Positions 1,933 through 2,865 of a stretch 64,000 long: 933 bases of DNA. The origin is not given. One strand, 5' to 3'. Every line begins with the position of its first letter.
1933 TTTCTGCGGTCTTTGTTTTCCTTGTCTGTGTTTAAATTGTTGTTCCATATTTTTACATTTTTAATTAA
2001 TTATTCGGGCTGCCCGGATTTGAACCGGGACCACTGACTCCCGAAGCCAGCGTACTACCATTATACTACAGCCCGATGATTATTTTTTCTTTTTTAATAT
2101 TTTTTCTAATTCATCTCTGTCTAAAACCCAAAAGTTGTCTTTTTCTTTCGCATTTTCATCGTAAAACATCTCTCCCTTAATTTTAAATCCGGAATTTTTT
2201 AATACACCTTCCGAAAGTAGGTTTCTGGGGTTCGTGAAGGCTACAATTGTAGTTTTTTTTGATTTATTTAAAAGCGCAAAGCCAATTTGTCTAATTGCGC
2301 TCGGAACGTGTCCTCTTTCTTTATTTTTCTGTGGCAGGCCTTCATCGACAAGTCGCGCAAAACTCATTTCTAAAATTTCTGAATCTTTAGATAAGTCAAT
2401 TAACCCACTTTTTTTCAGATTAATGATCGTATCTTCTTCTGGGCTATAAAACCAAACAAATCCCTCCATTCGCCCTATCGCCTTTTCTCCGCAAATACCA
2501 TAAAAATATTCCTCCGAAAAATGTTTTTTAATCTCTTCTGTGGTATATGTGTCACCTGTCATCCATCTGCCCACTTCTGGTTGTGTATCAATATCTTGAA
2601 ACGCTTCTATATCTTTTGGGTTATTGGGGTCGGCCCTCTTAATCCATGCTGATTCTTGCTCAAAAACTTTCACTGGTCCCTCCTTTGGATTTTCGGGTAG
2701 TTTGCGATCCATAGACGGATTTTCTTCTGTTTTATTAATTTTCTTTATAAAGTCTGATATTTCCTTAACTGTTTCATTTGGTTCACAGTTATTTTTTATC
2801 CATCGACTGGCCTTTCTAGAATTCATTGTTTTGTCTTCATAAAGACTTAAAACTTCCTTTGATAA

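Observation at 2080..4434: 784-aa orphan protein combining an HExxH zincin-like motif with a C-terminal GNAT-like domain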

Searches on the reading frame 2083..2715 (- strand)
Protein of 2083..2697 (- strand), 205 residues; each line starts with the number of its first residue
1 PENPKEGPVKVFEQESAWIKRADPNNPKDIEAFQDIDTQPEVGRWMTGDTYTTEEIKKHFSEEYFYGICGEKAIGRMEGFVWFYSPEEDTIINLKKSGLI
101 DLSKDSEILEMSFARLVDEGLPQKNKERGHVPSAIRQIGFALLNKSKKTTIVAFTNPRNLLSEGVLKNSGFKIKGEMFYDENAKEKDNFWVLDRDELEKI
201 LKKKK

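Call 23: search_solved_structures(query=A2, max_evalue=10, show_alignments=3)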
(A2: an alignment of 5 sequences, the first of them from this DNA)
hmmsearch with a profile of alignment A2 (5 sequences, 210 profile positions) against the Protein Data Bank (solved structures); distinct sequences matched with E-value up to 10: 3.
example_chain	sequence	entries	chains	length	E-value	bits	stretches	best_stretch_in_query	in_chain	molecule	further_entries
3igr_A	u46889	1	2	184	0.014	18.4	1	93-178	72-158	Ribosomal-protein-S5-alanine N-acetyltransferase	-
2k24_A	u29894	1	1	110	0.17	14.9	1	62-125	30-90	Putative uncharacterized protein Ta0956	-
2jmk_A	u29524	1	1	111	0.18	14.8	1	62-125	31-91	Hypothetical protein Ta0956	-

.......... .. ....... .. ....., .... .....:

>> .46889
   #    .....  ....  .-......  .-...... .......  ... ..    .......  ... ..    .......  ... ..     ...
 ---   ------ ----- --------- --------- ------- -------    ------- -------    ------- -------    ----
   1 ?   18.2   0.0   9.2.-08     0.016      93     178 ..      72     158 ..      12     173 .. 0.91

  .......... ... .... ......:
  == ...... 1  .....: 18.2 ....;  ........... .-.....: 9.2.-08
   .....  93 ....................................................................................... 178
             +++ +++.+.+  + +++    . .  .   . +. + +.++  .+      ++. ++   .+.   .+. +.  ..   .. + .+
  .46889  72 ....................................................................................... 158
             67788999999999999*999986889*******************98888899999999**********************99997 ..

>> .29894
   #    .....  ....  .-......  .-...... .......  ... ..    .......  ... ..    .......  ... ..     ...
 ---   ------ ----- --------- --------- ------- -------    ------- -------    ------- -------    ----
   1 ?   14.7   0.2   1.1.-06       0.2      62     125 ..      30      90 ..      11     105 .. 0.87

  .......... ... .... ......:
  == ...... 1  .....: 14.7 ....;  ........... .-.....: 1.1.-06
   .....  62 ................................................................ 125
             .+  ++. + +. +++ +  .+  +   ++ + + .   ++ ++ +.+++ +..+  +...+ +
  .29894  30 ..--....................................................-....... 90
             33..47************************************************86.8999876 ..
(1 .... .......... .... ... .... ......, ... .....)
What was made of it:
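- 2272..2322 (-): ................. (aa 700-716): the beta4-alpha3 loop and start of helix alpha3, the expected acetyl-CoA pyrophosphate site. Aligns with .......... of RimJ 3igr (call 23).
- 2170..2223 (-): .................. (aa 733-750): GNAT motif B of the RimJ/RimL kind (N-x-x-S...G-F). Aligns with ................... of 3igr (call 23).
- The RimJ structure 3igr has a comparably imperfect loop (QGKGIM, call 23).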

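Call 45: search_protein_families(library=pfam, proteins=[window:2083-2697:-], max_evalue=1)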
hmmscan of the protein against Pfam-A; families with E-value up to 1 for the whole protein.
window:2083-2697:- (205 aa): 1 family
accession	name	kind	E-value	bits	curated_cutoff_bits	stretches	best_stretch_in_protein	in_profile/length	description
PF13302.13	Acetyltransf_3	-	1.5e-05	26.2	25.4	1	26-172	8-138/138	Acetyltransferase (GNAT) domain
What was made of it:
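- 2083..2682 (-): C-terminal GNAT domain (aa 580-779), Acetyltransf_3 / RimJ-RimL type ('type A'). Scanned alone, aa 575-779 give Pfam PF13302 at 26.2 bits against a cutoff of 25.4, E = 1.5e-5 (call 45).
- On GNAT superfamily, Acetyltransf_3 (RimJ/RimL type): The isolated domain scores 26.2 bits against 25.4 (call 45).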

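Call 46: find_homologous_proteins(query=A2, max_evalue=0.001)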
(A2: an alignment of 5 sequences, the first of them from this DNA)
Query A2 (5 sequences) (211 aa, profile of the alignment): 12 proteins with E <= 0.001 among 5674 candidates.
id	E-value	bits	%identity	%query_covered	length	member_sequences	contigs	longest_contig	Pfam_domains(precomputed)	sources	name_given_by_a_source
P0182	1.7e-99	350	59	97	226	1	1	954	-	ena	-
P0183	8.4e-93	328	57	100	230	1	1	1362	-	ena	-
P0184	1.7e-91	324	60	98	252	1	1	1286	PF13302.14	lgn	-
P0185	5.5e-88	312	57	98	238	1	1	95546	-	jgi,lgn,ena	-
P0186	3.7e-87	310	56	93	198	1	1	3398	PF13302.14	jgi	jgi:RimJ/RimL family protein N-acetyltransferase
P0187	8.9e-84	298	59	94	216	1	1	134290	PF13302.14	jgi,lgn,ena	-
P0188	1.0e-81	292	56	89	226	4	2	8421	PF13302.14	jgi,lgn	jgi:hypothetical protein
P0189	3.2e-79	284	48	99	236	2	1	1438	-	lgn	-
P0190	2.4e-78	281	54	93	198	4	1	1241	-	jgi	jgi:RimJ/RimL family protein N-acetyltransferase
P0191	7.0e-76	273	49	94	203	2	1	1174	-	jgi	jgi:RimJ/RimL family protein N-acetyltransferase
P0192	4.6e-71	257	54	94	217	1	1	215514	-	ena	-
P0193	6.4e-65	237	50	98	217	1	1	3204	-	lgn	-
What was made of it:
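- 2083..2682 (-): Stand-alone homologues are 48-60% identical (call 46).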

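Call 48: find_encoding_contigs(protein=P0185, flank=6000, max_places=1)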
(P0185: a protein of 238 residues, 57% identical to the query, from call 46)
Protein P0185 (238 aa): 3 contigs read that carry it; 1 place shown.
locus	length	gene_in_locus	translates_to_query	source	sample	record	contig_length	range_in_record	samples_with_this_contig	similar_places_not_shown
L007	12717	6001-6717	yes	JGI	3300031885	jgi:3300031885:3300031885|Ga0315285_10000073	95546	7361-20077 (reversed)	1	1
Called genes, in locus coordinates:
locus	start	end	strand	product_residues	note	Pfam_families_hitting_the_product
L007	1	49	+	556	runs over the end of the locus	-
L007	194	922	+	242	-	-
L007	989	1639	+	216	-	-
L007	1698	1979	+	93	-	PF21699:TM1266-like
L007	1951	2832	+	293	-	-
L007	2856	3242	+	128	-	PF00072:Response_reg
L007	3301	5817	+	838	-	PF14417:MEDS, PF00989:PAS (weak), PF08448:PAS_4, PF13426:PAS_9 (weak), PF14598:PAS_11 (weak), PF08447:PAS_3, PF00512:HisKA, PF02518:HATPase_c, +1 more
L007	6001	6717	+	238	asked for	-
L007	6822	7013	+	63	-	-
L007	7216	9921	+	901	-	PF00690:Cation_ATPase_N, PF00122:E1-E2_ATPase, PF00702:Hydrolase, PF13246:Cation_ATPase, PF08282:Hydrolase_3 (weak), PF00689:Cation_ATPase_C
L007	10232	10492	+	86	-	-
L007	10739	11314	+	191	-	PF01936:NYN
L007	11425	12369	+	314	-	PF01073:3Beta_HSD, PF01370:Epimerase, PF02719:Polysacc_synt_2, PF04321:RmlD_sub_bind, PF16363:GDP_Man_Dehyd, PF07993:NAD_binding_4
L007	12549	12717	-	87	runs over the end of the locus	PF02201:SWIB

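Call 49: find_encoding_contigs(protein=P0187, flank=6000, max_places=1)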
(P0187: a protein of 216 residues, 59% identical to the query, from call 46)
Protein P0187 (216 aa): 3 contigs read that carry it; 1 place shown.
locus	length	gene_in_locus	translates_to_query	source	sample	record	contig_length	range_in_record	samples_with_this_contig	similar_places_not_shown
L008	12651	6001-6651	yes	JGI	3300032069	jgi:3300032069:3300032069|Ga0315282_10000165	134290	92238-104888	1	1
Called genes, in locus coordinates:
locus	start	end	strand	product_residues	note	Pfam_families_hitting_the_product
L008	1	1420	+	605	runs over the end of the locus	PF01807:Zn_ribbon_DnaG, PF08275:DNAG_N, PF01751:Toprim, PF13155:Toprim_2, PF13662:Toprim_4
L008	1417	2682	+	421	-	PF03979:Sigma70_r1_1 (weak), PF00140:Sigma70_r1_2, PF04542:Sigma70_r2, PF04539:Sigma70_r3, PF04545:Sigma70_r4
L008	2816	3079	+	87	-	-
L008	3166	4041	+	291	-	PF00561:Abhydrolase_1 (faint)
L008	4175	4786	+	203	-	-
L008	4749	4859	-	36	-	-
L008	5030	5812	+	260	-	-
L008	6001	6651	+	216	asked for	PF13302:Acetyltransf_3 (weak)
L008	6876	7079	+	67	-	PF00313:CSD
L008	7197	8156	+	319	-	PF13354:Beta-lactamase2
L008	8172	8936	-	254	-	PF01522:Polysacc_deac_1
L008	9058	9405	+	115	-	PF18895:T4SS_pilin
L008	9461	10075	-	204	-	PF09335:VTT_dom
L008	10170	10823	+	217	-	PF01551:Peptidase_M23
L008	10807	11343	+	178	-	PF08123:DOT1 (faint), PF06325:PrmA (weak), PF13847:Methyltransf_31 (weak), PF13649:Methyltransf_25 (weak)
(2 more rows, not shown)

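Call 50: find_encoding_contigs(protein=P0192, flank=6000, max_places=1)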
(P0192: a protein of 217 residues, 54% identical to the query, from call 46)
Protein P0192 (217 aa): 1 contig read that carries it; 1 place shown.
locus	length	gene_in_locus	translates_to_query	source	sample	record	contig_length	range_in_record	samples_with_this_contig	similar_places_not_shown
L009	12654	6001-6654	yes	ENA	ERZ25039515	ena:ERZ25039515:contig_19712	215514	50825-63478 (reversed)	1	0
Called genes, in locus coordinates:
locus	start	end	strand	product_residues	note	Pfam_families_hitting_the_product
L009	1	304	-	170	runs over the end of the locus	PF01936:NYN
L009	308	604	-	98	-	PF00312:Ribosomal_S15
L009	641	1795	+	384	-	-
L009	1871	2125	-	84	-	-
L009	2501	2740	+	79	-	PF01541:GIY-YIG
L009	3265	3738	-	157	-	PF02811:PHP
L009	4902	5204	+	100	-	PF12627:PolyA_pol_RNAbd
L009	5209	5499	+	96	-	PF01966:HD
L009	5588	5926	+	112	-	PF13735:tRNA_NucTran2_2 (weak)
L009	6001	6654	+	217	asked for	-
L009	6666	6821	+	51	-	-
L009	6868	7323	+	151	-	-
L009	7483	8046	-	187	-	-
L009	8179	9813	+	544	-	PF25917:BSH_RND (faint), PF25973:BSH_CzcB (faint), PF25990:Beta-barrel_YknX (weak), PF25989:YknX_C (weak)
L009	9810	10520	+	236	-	PF02463:SMC_N (weak), PF00005:ABC_tran, PF13304:AAA_21 (faint)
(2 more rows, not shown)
